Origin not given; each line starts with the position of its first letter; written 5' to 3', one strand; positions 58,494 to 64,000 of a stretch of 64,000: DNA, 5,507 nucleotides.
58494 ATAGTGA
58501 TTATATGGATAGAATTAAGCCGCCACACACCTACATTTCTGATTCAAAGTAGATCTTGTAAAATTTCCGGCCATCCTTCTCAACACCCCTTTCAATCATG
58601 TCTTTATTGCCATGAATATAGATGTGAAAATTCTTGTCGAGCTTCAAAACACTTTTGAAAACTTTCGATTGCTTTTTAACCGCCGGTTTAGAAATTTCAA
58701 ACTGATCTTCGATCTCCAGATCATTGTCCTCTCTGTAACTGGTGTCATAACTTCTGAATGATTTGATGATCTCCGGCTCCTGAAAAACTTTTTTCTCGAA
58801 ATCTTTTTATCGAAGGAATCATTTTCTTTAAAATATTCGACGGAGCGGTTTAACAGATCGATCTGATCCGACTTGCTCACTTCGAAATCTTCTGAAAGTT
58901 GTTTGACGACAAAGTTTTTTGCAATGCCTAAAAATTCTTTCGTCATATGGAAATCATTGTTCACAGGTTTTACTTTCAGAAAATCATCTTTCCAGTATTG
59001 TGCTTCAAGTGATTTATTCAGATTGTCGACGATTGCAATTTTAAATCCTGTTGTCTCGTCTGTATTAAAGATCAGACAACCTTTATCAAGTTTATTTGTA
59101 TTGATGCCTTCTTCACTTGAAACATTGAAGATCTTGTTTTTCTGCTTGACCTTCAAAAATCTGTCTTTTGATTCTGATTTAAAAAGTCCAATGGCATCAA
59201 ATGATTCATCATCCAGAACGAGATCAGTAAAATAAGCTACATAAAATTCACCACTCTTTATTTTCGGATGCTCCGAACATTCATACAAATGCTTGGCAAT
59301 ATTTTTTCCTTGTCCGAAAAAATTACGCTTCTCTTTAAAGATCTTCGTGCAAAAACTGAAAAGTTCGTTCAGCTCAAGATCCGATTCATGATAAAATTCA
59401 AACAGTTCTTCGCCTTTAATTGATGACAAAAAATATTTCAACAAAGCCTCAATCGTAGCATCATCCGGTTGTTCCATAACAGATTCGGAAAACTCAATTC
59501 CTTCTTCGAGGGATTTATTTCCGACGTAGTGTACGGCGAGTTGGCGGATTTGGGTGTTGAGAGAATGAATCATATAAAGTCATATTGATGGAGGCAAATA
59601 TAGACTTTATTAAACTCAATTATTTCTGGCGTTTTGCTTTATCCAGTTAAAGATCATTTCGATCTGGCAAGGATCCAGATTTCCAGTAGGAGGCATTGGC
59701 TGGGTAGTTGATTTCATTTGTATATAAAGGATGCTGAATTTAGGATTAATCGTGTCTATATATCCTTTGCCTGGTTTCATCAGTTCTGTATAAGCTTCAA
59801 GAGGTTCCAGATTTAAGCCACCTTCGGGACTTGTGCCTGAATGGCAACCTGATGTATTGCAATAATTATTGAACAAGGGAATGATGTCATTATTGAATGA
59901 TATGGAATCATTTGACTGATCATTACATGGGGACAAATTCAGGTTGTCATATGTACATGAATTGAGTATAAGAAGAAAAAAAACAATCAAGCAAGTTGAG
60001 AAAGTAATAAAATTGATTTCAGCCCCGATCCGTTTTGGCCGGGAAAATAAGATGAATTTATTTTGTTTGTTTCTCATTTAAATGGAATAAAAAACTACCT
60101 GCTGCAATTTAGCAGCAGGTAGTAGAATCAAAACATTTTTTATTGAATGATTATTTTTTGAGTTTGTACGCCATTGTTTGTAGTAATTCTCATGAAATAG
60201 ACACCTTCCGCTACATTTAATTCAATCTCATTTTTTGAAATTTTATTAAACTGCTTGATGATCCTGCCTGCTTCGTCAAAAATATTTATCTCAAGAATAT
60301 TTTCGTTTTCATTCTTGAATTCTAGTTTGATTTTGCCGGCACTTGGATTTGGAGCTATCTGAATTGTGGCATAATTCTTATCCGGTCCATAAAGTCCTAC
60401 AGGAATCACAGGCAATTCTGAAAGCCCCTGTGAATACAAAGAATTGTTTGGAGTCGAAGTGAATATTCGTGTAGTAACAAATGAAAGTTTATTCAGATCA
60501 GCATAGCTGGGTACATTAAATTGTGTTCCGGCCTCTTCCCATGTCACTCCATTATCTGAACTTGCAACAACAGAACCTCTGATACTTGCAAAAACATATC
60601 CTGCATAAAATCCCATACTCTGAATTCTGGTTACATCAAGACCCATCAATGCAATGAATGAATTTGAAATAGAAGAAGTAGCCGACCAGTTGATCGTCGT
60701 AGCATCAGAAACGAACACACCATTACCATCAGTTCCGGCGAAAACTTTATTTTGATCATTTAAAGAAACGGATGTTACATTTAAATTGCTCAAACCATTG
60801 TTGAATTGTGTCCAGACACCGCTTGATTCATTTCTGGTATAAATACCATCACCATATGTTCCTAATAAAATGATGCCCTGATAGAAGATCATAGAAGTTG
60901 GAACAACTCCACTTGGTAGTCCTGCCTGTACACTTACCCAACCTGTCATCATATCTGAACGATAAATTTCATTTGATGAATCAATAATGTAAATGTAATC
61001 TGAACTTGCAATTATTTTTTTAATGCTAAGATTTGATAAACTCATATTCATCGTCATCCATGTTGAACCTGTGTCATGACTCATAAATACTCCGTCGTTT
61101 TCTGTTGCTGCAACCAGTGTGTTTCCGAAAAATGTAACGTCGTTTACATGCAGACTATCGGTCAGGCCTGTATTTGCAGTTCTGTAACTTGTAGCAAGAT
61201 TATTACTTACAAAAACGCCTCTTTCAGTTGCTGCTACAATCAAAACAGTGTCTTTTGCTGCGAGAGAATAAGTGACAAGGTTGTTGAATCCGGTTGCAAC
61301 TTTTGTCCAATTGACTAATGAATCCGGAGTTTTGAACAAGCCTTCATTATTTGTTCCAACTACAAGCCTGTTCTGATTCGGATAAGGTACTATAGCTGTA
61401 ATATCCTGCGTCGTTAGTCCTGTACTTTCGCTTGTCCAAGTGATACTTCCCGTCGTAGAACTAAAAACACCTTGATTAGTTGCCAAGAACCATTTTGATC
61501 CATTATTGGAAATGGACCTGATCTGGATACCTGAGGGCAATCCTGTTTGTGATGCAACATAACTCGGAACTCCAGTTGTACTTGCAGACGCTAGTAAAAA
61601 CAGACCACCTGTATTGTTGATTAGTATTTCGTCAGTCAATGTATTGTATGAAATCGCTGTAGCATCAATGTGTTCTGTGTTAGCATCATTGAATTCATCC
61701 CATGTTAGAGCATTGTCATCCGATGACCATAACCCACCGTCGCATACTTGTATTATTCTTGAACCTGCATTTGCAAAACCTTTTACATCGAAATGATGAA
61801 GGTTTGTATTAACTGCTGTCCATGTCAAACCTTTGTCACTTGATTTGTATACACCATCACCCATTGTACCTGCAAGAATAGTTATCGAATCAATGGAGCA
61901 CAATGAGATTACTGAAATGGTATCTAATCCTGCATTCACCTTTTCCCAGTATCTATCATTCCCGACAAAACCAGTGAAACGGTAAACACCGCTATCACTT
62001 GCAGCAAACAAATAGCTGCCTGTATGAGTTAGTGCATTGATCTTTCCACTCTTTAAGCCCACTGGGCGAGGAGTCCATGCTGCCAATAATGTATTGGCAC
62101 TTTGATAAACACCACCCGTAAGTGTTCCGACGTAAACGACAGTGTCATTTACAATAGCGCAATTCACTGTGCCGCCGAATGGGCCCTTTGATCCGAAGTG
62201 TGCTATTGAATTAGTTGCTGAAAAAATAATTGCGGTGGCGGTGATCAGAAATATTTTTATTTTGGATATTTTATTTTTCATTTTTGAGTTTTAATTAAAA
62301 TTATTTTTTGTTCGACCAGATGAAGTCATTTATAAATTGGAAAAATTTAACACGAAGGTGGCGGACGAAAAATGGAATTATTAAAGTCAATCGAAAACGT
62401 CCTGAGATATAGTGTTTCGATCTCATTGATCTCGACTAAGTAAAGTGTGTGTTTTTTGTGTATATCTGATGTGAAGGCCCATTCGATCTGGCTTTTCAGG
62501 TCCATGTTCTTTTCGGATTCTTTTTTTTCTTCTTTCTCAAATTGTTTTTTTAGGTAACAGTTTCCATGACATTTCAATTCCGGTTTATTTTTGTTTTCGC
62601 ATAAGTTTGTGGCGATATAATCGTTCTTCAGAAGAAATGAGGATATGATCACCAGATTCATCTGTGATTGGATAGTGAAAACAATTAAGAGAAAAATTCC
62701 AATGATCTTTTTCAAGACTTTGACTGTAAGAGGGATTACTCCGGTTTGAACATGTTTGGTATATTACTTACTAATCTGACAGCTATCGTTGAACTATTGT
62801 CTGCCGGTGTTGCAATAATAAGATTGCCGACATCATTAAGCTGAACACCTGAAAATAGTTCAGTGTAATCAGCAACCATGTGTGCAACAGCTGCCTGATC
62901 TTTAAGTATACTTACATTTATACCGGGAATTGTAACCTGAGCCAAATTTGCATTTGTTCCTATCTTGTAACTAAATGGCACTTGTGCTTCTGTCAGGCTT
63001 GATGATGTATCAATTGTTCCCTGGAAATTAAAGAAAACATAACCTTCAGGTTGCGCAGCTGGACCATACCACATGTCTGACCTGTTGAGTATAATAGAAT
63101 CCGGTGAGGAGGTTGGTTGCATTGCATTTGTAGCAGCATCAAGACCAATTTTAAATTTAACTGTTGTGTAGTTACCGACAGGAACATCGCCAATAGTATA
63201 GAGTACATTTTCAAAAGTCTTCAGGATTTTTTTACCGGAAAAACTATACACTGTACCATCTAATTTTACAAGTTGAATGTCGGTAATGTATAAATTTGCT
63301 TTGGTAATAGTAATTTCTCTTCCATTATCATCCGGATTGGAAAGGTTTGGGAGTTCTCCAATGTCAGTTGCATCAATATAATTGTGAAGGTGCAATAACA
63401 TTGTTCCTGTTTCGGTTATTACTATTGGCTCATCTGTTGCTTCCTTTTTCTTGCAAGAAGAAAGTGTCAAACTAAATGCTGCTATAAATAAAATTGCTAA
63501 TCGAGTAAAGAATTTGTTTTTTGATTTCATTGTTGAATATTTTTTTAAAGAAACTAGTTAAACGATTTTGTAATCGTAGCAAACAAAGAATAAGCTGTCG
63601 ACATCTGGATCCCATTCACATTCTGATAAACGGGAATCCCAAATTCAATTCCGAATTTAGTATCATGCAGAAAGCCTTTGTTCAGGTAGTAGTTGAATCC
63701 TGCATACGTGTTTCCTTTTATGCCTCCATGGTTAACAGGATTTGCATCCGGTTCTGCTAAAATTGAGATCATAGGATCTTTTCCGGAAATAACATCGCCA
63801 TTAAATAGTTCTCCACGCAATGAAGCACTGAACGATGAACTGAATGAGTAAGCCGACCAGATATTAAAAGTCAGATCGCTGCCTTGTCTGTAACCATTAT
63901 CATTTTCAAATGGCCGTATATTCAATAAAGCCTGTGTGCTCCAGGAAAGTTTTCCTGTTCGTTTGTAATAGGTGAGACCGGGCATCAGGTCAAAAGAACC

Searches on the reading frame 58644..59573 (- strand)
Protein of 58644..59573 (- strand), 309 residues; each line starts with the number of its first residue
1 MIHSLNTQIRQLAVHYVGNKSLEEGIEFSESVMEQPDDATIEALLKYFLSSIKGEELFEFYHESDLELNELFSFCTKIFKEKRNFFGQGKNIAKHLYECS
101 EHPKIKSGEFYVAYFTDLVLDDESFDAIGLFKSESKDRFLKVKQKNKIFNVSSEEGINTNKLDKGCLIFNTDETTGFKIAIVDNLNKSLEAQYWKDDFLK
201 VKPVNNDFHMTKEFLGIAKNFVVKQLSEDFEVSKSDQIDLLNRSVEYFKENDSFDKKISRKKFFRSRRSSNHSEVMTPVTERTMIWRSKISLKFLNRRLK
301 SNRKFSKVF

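Call 24: search_protein_families(library=pfam, proteins=[window:58644-59573:-], max_evalue=0.0001)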
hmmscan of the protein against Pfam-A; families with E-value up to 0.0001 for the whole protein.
window:58644-59573:- (309 aa): 1 family
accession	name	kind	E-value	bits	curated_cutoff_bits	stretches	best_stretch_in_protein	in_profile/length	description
PF04245.18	NA37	-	4.9e-29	102.2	24.6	1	14-266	2-246/325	37-kD nucleoid-associated bacterial protein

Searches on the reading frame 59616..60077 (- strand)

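Call 24: search_protein_families(library=pfam, proteins=[window:59616-60077:-], max_evalue=0.0001)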
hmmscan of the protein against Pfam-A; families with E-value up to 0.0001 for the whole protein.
window:59616-60077:- (153 aa): 1 family
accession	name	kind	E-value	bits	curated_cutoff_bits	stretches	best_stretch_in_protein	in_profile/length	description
PF07635.16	PSCyt1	-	0.0001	23.3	22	0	77-132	3-59/59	Planctomycete cytochrome C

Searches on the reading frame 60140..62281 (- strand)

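Call 24: search_protein_families(library=pfam, proteins=[window:60140-62281:-], max_evalue=0.0001)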
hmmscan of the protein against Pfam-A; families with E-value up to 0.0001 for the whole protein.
window:60140-62281:- (713 aa): 3 families
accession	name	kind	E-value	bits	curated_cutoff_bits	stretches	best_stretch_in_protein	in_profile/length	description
PF18962.6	Por_Secre_tail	-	4e-12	46.7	27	1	644-712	3-75/75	Secretion system C-terminal sorting domain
PF15902.12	Sortilin-Vps10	-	2.9e-09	36.7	33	0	144-223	3-86/446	Sortilin, neurotensin receptor 3,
PF19755.4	DUF6242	-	2.7e-06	27.8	29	0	382-448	148-217/217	Domain of unknown function (DUF6242)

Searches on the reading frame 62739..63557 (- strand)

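Call 70: search_protein_families(library=pfam, proteins=[window:62739-63557:-], max_evalue=0.01)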
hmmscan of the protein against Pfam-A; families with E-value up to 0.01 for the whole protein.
window:62739-63557:- (273 aa): 1 family
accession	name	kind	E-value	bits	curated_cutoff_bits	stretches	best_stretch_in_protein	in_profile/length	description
PF20243.3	MbnP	-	3.4e-22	79.7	27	1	51-243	2-184/189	MbnP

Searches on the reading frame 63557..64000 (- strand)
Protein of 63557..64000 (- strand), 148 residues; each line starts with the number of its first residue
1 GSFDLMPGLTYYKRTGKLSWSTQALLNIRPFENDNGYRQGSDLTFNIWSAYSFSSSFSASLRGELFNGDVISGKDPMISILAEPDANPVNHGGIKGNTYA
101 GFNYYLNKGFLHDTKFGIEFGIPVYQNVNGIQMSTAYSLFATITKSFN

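Call 70: search_protein_families(library=pfam, proteins=[window:63557-64000:-], max_evalue=0.01)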
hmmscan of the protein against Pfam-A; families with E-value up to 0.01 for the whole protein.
window:63557-64000:- (148 aa): 1 family
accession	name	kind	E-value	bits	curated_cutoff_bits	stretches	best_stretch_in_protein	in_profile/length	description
PF13557.12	Phenol_MetA_deg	-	0.0021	18.6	22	1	2-70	118-185/242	Putative MetA-pathway of phenol degradation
